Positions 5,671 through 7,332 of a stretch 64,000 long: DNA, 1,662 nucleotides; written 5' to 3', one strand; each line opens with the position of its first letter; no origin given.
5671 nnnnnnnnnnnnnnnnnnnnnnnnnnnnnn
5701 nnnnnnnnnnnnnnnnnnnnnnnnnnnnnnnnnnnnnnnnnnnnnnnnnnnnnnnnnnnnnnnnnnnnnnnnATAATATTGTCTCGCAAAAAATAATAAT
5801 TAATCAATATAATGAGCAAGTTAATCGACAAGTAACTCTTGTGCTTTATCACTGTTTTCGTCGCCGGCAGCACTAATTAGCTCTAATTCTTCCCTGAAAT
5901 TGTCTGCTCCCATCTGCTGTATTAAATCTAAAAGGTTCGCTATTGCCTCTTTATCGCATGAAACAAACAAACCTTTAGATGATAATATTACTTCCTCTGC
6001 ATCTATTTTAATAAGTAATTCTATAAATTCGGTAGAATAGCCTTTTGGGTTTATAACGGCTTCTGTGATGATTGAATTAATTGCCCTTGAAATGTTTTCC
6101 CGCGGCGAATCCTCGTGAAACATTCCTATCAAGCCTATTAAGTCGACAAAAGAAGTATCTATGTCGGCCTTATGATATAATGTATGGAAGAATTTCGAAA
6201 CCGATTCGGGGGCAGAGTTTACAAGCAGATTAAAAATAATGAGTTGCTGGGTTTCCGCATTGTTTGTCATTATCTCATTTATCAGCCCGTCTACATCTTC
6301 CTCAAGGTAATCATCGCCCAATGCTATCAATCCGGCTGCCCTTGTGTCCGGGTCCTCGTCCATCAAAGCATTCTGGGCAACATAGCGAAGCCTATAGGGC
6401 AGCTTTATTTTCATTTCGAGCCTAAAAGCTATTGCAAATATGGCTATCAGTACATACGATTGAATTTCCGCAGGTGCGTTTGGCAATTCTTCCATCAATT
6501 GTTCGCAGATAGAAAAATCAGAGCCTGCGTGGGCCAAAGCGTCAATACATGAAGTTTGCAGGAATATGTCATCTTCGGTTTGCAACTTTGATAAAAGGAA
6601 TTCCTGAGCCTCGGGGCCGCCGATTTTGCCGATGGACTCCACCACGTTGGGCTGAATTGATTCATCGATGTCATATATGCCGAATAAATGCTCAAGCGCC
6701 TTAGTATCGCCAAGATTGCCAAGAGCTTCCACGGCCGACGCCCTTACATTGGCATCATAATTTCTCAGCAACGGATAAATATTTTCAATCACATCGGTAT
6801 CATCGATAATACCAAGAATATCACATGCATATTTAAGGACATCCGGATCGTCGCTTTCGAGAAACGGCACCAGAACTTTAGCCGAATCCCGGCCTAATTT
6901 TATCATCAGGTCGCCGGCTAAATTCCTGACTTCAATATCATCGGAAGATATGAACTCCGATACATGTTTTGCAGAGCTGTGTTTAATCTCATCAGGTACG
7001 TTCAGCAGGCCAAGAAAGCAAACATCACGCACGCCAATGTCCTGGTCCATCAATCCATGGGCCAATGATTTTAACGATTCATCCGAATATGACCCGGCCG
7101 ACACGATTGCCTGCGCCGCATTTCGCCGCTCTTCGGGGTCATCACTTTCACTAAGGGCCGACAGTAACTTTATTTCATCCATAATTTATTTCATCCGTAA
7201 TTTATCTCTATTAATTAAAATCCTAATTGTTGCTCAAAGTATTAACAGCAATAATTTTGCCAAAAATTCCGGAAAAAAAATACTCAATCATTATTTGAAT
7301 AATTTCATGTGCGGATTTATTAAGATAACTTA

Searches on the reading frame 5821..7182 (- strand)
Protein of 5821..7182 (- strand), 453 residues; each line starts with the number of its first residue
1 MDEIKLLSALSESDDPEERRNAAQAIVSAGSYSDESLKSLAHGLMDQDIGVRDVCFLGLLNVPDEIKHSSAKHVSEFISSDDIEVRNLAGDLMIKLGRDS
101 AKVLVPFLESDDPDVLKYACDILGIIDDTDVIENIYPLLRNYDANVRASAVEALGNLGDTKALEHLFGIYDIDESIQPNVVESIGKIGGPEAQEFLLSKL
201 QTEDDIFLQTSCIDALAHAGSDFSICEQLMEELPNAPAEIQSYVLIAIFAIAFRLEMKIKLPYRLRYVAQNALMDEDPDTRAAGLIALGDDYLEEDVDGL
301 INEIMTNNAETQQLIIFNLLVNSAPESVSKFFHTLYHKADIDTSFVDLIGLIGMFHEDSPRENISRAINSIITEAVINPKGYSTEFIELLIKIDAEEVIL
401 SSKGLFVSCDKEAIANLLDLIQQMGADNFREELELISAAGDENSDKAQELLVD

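Call 3: search_protein_families(library=pfam, proteins=[window:5821-7182:-], max_evalue=1)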
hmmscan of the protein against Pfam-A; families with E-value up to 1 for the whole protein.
window:5821-7182:- (453 aa): 9 families
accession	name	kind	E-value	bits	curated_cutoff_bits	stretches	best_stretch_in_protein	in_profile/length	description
PF13646.12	HEAT_2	-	1.2e-26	93.2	27.7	3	102-171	2-72/88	HEAT repeats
PF13513.12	HEAT_EZ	-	1.5e-09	38.6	27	2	130-157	28-55/55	HEAT-like repeat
PF02985.28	HEAT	-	4.3e-09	36.2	23.5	0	143-158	13-28/31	HEAT repeat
PF03130.22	HEAT_PBS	-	1.1e-06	28.9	20.9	1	146-166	1-21/27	PBS lyase HEAT-like repeat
PF00514.29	Arm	-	0.00012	22.4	20.6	1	103-124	16-37/41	Armadillo/beta-catenin-like repeat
PF11838.14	ERAP1_C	-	0.017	15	38.2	1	143-219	126-211/318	ERAP1-like C-terminal domain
PF12717.13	Cnd1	-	0.018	15.5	26.4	0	32-72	18-55/162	non-SMC mitotic condensation complex subunit 1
PF25569.1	TPR_ZFYVE26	-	0.12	13.1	27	1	210-277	45-111/123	ZFYVE26-like, TPR repeats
PF24714.1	TOR1L1_N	-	0.17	11.7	43.3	0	131-158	83-110/281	TORTIFOLIA1 N-terminal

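Call 4: search_protein_families(library=ncbifam, proteins=[window:5821-7182:-], max_evalue=1)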
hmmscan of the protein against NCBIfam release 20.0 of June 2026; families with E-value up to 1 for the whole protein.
window:5821-7182:- (453 aa): 7 families
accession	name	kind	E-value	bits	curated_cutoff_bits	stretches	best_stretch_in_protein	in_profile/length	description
NF045915.1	PhycobilmeDegNblB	equivalog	6.7e-08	32.3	300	1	74-222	37-191/214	phycobilisome degradation protein NblB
NF010374.0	PRK13800.1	equivalog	3.6e-06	25.5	1196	1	20-290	607-865/898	fumarate reductase/succinate dehydrogenase flavoprotein subunit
NF058502.1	phyc_lyase_CpcE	equivalog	3.5e-05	23.5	330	1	119-169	62-112/260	C-phycocyanin alpha-cysteine-84 phycocyanobilin lyase subunit CpcE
NF045662.1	DVU0298_fam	equivalog_domain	0.00068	19.2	75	1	131-172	146-187/213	DVU0298 family protein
NF058505.1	phyc_lyase_CpeY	equivalog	0.023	13.3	600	1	143-192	65-115/419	C-phycoerythrin alpha-cysteine-82 phycoerythrobilin lyase CpeY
TIGR02270.1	TIGR02270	subfamily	0.066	12.2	206.8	1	80-212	128-261/410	TIGR02270 family protein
NF058515.1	phyc_lyase_CpcF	equivalog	0.07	12.7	220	1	101-173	32-105/200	C-phycocyanin alpha-cysteine-84 phycocyanobilin lyase subunit CpcF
